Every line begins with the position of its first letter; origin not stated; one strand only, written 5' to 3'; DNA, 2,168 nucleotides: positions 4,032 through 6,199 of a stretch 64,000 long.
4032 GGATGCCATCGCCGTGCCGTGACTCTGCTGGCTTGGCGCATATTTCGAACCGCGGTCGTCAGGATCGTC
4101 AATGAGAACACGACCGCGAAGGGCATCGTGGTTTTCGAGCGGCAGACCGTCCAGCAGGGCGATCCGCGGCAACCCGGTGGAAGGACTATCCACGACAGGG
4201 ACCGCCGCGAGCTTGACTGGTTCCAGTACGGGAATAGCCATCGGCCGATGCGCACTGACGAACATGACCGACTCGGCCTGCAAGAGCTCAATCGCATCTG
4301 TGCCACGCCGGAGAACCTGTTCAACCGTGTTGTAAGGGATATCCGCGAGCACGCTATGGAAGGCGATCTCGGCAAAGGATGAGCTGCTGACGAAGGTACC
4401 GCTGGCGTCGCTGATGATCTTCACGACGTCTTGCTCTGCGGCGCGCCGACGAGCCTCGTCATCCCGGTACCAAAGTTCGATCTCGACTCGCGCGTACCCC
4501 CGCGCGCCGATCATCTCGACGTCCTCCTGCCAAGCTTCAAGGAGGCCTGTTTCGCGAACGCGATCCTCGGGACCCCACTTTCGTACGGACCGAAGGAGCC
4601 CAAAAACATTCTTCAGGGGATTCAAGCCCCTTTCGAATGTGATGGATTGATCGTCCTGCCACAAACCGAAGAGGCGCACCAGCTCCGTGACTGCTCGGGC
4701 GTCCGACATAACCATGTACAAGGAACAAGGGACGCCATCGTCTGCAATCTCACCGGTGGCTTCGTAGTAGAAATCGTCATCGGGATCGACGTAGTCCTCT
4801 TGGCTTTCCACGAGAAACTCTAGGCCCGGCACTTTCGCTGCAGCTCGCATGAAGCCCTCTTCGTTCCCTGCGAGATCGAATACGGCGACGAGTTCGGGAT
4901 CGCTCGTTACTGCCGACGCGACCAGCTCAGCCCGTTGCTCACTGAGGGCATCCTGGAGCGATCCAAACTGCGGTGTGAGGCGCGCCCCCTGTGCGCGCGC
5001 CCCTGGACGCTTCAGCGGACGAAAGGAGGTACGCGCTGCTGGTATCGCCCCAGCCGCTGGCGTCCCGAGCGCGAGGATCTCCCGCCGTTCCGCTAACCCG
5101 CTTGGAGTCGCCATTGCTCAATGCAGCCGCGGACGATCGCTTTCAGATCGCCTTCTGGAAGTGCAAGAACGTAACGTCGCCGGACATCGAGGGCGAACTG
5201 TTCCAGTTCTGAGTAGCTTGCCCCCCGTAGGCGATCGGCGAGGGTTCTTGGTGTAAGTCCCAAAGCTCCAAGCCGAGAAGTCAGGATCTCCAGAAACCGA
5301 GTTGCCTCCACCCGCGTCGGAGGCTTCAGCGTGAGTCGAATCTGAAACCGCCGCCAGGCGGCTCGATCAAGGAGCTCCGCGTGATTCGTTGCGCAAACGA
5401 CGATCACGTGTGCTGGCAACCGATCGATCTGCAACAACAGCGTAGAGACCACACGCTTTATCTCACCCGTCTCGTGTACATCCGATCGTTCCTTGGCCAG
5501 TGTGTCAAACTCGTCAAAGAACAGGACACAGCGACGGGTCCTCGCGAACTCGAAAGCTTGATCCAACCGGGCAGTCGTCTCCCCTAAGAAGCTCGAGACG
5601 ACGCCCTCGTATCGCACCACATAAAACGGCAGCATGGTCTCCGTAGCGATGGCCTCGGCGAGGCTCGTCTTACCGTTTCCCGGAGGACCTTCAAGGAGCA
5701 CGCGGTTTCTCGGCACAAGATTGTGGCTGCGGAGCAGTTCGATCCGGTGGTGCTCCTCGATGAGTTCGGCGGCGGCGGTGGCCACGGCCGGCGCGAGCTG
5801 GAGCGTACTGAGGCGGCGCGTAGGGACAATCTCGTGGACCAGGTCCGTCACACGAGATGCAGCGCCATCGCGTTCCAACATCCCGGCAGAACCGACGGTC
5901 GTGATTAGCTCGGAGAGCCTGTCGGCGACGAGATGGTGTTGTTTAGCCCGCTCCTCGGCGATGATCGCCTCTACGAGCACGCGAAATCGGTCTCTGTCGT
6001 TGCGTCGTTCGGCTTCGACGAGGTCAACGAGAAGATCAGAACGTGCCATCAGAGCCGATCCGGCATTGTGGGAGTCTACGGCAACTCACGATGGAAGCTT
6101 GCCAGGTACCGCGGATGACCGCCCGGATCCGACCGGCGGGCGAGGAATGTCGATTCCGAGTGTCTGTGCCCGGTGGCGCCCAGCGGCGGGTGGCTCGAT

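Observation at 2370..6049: IetAS-like AAA ATPase plus S8 protease pair inserted between the relaxase and coupling-protein genes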

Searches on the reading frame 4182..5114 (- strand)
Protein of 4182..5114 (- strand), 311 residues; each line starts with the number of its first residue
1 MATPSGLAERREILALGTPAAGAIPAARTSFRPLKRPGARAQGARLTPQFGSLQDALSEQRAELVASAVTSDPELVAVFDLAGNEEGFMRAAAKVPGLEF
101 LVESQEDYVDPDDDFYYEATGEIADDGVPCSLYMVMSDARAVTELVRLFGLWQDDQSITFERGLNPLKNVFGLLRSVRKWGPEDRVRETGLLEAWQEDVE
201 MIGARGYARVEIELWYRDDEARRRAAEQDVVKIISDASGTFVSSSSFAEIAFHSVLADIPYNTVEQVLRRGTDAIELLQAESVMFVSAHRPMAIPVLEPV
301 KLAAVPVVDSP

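Call 35: search_protein_representatives(protein=window:4182-5114:-)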
Query: 311 residues. Proteins with E-value up to 0.001 (for the whole library): 1033; up to 1e-10: 765; up to 1e-30: 247. The best 150 are listed.
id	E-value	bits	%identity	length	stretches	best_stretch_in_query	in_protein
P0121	1.8e-105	369.3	59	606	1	5-306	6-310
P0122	4.1e-87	309.0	54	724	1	6-305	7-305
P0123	3.0e-85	302.9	52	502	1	11-305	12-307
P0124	4.7e-85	302.2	59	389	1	60-302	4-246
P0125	1.1e-82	294.4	55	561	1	46-305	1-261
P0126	8.9e-81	288.2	50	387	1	4-310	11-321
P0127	5.9e-70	252.7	47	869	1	6-288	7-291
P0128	3.1e-65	237.2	46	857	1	35-289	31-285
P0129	6.3e-64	232.9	55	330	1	109-305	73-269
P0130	1.5e-63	231.6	48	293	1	7-244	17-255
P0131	1.6e-61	225.0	44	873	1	15-307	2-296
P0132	3.3e-61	224.0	42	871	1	9-307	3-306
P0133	5.6e-61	223.2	41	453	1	8-295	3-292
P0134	5.5e-60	219.9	39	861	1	17-288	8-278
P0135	6.5e-60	219.7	44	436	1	35-296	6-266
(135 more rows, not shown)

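Call 55: predict_structure(alignment_id=A4)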
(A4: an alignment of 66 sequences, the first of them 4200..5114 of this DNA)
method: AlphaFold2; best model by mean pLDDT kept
length: 305 residues; sequences in the alignment: 66
mean_pLDDT: 86.2   pTM: 0.76
mean pLDDT of the five models: 86.2, 80.6, 80.3, 79.3, 77.6
residues with pLDDT >= 90: 200; 70-90: 59; 50-70: 27; < 50: 19
segments of 3 or more residues with pLDDT < 50: 1-11, 294-296, 303-305
pLDDT, mean of each block of 10 residues (from residue 1): 40 60 62 91 97 92 75 89 91 89 84 93 90 91 96 96 94 96 92 93 87 92 94 97 95 96 95 95 92 52 48
secondary structure, 60 per line:
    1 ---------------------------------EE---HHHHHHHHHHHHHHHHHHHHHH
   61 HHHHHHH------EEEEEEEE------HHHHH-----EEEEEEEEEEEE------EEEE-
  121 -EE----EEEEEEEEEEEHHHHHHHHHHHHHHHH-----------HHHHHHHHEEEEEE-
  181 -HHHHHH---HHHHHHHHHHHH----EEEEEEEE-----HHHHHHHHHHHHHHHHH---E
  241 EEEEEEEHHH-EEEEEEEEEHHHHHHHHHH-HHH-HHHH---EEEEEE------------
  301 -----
elements in order: H39-67 E74-81 H88-92 E98-109 E116-119 E128-138 H139-154 H166-173 E174-179 H182-187 H191-202 E207-214 H220-236 E240-247 E252-260 H261-270 H276-279 E283-288

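Call 57: fold_search(model_id=the predicted structure, library=pdb)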
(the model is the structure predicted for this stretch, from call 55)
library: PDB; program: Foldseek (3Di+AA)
matches with E <= 10: 1345; with E <= 0.001: 6
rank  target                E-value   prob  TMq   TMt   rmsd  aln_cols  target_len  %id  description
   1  6ner_G                3.7e-04  0.97  0.19  0.29  19.6       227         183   14  Synthetic Haliangium ochraceum BMC shell (released 2019-04-03)
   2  6ner_b                7.5e-04  0.95  0.18  0.28  18.9       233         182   13  Synthetic Haliangium ochraceum BMC shell (released 2019-04-03)
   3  6ner_X                8.0e-04  0.93  0.18  0.27  18.9       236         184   11  Synthetic Haliangium ochraceum BMC shell (released 2019-04-03)
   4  6ner_B                9.5e-04  0.95  0.19  0.29  19.1       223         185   13  Synthetic Haliangium ochraceum BMC shell (released 2019-04-03)
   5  6ner_A                9.5e-04  0.92  0.18  0.28  18.8       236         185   11  Synthetic Haliangium ochraceum BMC shell (released 2019-04-03)
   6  6u9d_X                9.5e-04  0.72  0.19  0.22  15.3       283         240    8  Saccharomyces cerevisiae acetohydroxyacid synthase (released 2020-07-15)
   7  6ner_E                1.1e-03  0.91  0.18  0.27  18.7       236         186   13  Synthetic Haliangium ochraceum BMC shell (released 2019-04-03)
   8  6u9d_C                2.0e-03  0.60  0.19  0.22  19.5       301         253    9  Saccharomyces cerevisiae acetohydroxyacid synthase (released 2020-07-15)
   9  1u8s_A                2.1e-03  0.85  0.18  0.29  16.6       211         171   11  Crystal structure of putative glycine cleavage system transcriptional repressor (released 2004-08-17)
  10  6u9d_S                2.2e-03  0.57  0.19  0.23  16.1       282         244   10  Saccharomyces cerevisiae acetohydroxyacid synthase (released 2020-07-15)
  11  6u9d_K                2.6e-03  0.38  0.17  0.20  20.7       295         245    8  Saccharomyces cerevisiae acetohydroxyacid synthase (released 2020-07-15)
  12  2nyi_B                3.5e-03  0.72  0.17  0.27  15.4       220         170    9  Crystal Structure of an Unknown Protein from Galdieria sulphuraria (released 2006-12-12)
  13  2nyi_A                5.1e-03  0.84  0.18  0.29  15.7       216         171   10  Crystal Structure of an Unknown Protein from Galdieria sulphuraria (released 2006-12-12)
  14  1qd1_A                5.7e-03  0.57  0.17  0.16  16.0       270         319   11  THE CRYSTAL STRUCTURE OF THE FORMIMINOTRANSFERASE DOMAIN OF FORMIMINOTRANSFERASE-CYCLODEAMINASE. (released 2000-01-12)
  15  5jjb                  6.1e-03  0.82  0.20  0.16  17.1       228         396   11  Crystal structure of Mycobacterium avium SerB2 mutant D343G (released 2016-05-18)
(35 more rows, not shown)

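Call 71: search_protein_families(library=pfam, proteins=[window:4200-5114:-], max_evalue=10)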
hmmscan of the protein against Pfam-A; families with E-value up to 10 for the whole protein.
window:4200-5114:- (305 aa): 1 family
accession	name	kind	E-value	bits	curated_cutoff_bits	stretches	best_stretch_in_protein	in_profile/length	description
PF03571.21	Peptidase_M49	-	0.018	13.9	21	1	42-85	339-382/548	Peptidase family M49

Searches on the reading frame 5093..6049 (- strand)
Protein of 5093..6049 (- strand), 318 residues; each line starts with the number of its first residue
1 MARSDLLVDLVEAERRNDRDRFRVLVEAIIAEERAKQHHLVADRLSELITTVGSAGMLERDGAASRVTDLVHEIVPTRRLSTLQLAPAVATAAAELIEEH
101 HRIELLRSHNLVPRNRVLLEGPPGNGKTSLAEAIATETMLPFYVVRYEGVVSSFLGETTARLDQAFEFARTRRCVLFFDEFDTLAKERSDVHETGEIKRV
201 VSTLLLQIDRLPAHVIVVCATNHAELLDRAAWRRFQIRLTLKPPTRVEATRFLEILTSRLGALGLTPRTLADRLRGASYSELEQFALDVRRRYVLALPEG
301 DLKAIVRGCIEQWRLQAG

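Call 5: search_protein_families(library=padloc, proteins=[window:5093-6049:-], max_evalue=0.01)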
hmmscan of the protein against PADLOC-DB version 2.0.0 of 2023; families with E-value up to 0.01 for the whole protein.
window:5093-6049:- (318 aa): 7 families
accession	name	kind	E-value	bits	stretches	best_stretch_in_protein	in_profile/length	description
PDLC04232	IetA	-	1.6e-141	469.5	1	1-316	1-319/330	-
PDLC04231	IetA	-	8.7e-83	276.1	1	1-255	1-258/262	-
PDLC02196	IetA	-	7.9e-71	237.4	1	4-297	4-305/374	-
PDLC02195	IetA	-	3.2e-61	205.8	1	75-296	96-319/395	-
PDLC00914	TRIP13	-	3.4e-15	54.3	1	114-271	70-242/302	TRIP13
PDLC00915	TRIP13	-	1.2e-11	42.6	1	117-266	66-230/302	TRIP13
PDLC04140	mad8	-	9.8e-05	20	0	113-141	26-54/314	mads_8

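Call 6: search_protein_families(library=pfam, proteins=[window:5093-6049:-], max_evalue=0.01)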
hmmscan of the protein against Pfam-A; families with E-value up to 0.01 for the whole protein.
window:5093-6049:- (318 aa): 13 families
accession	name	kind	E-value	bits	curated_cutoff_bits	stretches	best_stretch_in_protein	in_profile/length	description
PF00004.35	AAA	-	5.1e-30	105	21.2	1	117-241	1-129/131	ATPase family associated with various cellular activities (AAA)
PF13238.12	AAA_18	-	9.8e-05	23.3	29.4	1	117-248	1-106/128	AAA domain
PF20720.3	nSTAND3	-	0.00012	22.2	27.2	1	114-201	17-95/155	Novel STAND NTPase 3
PF05496.18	RuvB_N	-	0.00017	21.8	27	1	115-143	34-62/159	Holliday junction DNA helicase RuvB P-loop domain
PF05729.18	NACHT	-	0.00033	21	26.7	0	116-136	2-22/167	NACHT domain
PF01695.23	IstB_IS21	-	0.00073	19.5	24.1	1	101-151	78-129/238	IstB-like ATP binding protein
PF01057.23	Parvo_NS1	-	0.0013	18.3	20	1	108-137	107-136/271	Parvovirus non-structural protein NS1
PF07728.20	AAA_5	-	0.0018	18.7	22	0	117-183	2-77/139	AAA domain (dynein-related subfamily)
PF13191.12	AAA_16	-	0.002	19.1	32.6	0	115-136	25-46/167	AAA ATPase domain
PF01078.27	Mg_chelatase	-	0.002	18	20.3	0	116-136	24-44/207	Magnesium chelatase, subunit ChlI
PF13521.12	AAA_28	-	0.0031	18.2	27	0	116-142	1-23/164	AAA domain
PF19263.5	DUF5906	-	0.0051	17.9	27.6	0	119-210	1-82/114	Family of unknown function (DUF5906)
PF06068.19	TIP49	-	0.0063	16.2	23.8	0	103-152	40-90/347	TIP49 P-loop domain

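Call 33: search_dna_similar(query=window:5096-6049:-, collection=plasmids, mode=protein, max_rows=60, rows=spread)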
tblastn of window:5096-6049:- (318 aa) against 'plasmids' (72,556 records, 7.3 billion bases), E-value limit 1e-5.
Records with a match: 1230; places in all: 1395; records where one place covers at least 80% of the query: 381.
Best place of each record, by identity: 60-80% 5; <60% 1225.
By first word of the organism name: Klebsiella 220; Rhizobium 100; Agrobacterium 64; Burkholderia 39; Bradyrhizobium 37; Serratia 35; Streptomyces 32; Clostridium 28; Escherichia 27; Nostoc 23; and 226 more.
By predicted mobility (MOB-suite, as given by PLSDB): non-mobilizable 604; conjugative 524; mobilizable 102.
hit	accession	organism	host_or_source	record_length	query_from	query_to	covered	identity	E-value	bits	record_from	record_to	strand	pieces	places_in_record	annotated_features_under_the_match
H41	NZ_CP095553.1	Gordonia hongkongensis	single cell,the blood culture and the ...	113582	1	318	100%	73.4%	2e-133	425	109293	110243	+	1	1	ATP-binding protein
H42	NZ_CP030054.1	Bradyrhizobium guangzhouense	Arachis hypogaea,Microbe,nodule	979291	1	313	98%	48.9%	9e-77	262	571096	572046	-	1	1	ATP-binding protein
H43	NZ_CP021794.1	Sinorhizobium meliloti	Medicago sativa,Single Cell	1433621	1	313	98%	48.4%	3e-74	255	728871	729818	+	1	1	none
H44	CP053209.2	Rhizobium leguminosarum bv. trifolii TA1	Trifolium spumosum L. (Annual ...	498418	1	287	90%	38.0%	1e-39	155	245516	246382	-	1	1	ATP-binding protein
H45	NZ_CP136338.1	Piscinibacter gummiphilus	single cell,soil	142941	1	312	98%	32.3%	7e-33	135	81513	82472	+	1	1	ATP-binding protein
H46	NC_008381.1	Rhizobium johnstonii 3841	-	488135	1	296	93%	31.8%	1e-33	137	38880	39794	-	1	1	ATP-binding protein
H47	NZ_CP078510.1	Stutzerimonas stutzeri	mixed culture,marine sludge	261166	1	244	77%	37.6%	1e-35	143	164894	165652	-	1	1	ATP-binding protein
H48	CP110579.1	Klebsiella pneumoniae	Homo sapiens,urine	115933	1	282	89%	32.5%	4e-35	142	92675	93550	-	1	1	ATP-binding protein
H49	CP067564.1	Klebsiella pneumoniae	Homo sapiens,respiratory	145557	1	282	89%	32.5%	4e-35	142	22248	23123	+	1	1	ATP-binding protein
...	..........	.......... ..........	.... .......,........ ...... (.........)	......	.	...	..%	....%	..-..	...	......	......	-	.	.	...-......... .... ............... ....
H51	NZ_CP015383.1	Klebsiella pneumoniae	Homo sapiens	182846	1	282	89%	32.5%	4e-35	142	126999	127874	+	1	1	ATP-binding protein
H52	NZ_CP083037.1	Klebsiella pneumoniae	Homo sapiens,Tracheobronchial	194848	1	282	89%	32.5%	4e-35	142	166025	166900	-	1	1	ATP-binding protein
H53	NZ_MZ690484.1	Klebsiella pneumoniae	-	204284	1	282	89%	32.5%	4e-35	142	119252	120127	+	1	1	ATP-binding protein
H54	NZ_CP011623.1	Klebsiella pneumoniae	Homo sapiens,urine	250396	1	282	89%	32.5%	4e-35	142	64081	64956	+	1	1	ATP-binding protein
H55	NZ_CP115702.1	Klebsiella pneumoniae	Homo sapiens,Wound/Abscess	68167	1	282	89%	32.5%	4e-35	142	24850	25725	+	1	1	ATP-binding protein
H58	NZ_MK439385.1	Agrobacterium tumefaciens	Kerr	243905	1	296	93%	30.4%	5e-27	118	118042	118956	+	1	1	ATP-binding protein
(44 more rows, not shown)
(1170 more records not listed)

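Call 34: get_annotated_region(hit=H58, flank=6000)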
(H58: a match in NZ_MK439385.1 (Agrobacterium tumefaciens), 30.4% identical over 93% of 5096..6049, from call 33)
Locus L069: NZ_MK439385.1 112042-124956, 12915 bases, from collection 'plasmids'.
description: Agrobacterium tumefaciens strain Kerr27 plasmid pTiKerr27, complete sequence
organism: Agrobacterium tumefaciens (NCBI taxid 358)
taxonomy: Bacteria; Pseudomonadota; Alphaproteobacteria; Hyphomicrobiales; Rhizobiaceae; Agrobacterium; Agrobacterium tumefaciens
host: -; source: Kerr; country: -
typing (MOB-suite, as given by PLSDB): non-mobilizable; replicon rep_cluster_490; mating-pair formation MPF_T
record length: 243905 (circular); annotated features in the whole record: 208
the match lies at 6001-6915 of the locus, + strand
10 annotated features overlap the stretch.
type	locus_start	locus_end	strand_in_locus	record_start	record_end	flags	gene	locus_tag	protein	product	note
CDS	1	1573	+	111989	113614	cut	-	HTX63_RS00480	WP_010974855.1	GMC family oxidoreductase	-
CDS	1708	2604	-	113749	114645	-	-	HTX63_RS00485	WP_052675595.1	haloalkane dehalogenase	-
CDS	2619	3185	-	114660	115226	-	-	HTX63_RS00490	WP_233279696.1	peroxidase-related enzyme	-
CDS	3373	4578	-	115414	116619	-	-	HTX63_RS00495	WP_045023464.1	acyl-CoA dehydrogenase family protein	-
CDS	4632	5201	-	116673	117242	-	-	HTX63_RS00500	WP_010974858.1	peroxidase-related enzyme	-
CDS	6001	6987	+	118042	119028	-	-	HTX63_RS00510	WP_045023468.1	ATP-binding protein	-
CDS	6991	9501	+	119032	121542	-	-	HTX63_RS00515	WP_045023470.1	S8 family peptidase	-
CDS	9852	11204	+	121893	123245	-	-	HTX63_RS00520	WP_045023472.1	LLM class flavin-dependent oxidoreductase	-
CDS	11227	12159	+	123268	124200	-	-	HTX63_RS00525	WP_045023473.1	aliphatic sulfonate ABC transporter substrate-binding protein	GO:0042918 - alkanesulfonate transport [Evidence IEA]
CDS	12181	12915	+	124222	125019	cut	ssuC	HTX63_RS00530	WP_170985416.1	aliphatic sulfonate ABC transporter permease SsuC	GO:0055085 - transmembrane transport [Evidence IEA]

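Call 38: search_protein_families(library=padloc, proteins=[L069:6001-6987:+, L069:6991-9501:+], max_evalue=0.00001)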
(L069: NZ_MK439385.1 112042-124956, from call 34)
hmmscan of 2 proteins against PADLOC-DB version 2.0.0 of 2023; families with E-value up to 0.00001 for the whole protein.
L069:6001-6987:+ (328 aa): 6 families
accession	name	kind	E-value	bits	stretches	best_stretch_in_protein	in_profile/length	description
PDLC02196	IetA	-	3.1e-71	238.8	1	2-323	2-322/374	-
PDLC04232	IetA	-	4e-67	225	1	1-313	1-307/330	-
PDLC02195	IetA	-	5.6e-57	191.8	1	51-311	65-325/395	-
PDLC04231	IetA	-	1e-37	128.4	1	1-255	1-249/262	-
PDLC00915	TRIP13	-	7.6e-12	43.2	1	90-271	29-229/302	TRIP13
PDLC00914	TRIP13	-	1.3e-11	42.6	1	126-281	74-246/302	TRIP13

L069:6991-9501:+ (836 aa): 5 families
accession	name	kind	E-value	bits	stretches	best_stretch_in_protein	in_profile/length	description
PDLC02198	IetS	-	2.9e-26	89.7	1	283-824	246-779/795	-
PDLC04233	IetS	-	3.4e-24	82.9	1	280-829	292-849/855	-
PDLC02197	IetS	-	1.1e-13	48.4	1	208-649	178-579/749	-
PDLC02201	IetS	-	1.2e-12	45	1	333-660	288-577/781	-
PDLC02199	IetS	-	2.4e-06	24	1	519-688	531-677/826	-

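Call 66: search_solved_structures(query=window:5096-6049:-, max_evalue=1e-10)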
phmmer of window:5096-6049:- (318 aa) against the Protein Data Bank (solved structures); distinct sequences matched with E-value up to 1e-10: 255 (the best 60 are shown).
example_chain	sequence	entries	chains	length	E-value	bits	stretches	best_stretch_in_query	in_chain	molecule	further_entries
7wub_D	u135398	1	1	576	2e-40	142.5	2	105-253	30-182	Transitional endoplasmic reticulum ATPase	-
7wub_C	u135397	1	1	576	2.1e-40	142.4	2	105-253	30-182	Transitional endoplasmic reticulum ATPase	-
6mck_A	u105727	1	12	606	2.4e-40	142.2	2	105-252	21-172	Transitional endoplasmic reticulum ATPase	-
7rlj_A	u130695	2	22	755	5e-40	141.2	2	105-252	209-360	Transitional endoplasmic reticulum ATPase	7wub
8yka_A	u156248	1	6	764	5.2e-40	141.1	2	105-252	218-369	Transitional endoplasmic reticulum ATPase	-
5c18_A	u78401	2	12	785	5.6e-40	141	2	105-252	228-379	Transitional endoplasmic reticulum ATPase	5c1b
7y4w_A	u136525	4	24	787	5.7e-40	141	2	105-252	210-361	Transitional endoplasmic reticulum ATPase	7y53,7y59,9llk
9y03_A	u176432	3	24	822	6e-40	140.9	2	105-252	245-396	Transitional endoplasmic reticulum ATPase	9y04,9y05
5c19_A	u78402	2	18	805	6.1e-40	140.9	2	105-252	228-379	Transitional endoplasmic reticulum ATPase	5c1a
10qq_A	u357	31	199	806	6.1e-40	140.9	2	105-252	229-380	Transitional endoplasmic reticulum ATPase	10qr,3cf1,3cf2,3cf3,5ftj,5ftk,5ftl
7k57_A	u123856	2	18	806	6.1e-40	140.9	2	105-252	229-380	Transitional endoplasmic reticulum ATPase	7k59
7l5w_A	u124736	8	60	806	6.1e-40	140.9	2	105-252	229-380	Transitional endoplasmic reticulum ATPase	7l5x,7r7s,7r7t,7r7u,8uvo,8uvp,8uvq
7bp8_A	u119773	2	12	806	6.1e-40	140.9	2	105-252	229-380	Transitional endoplasmic reticulum ATPase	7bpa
7bp9_A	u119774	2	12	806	6.2e-40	140.9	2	105-252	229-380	Transitional endoplasmic reticulum ATPase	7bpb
5ifw_B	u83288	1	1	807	6.2e-40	140.9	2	105-252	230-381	Transitional endoplasmic reticulum ATPase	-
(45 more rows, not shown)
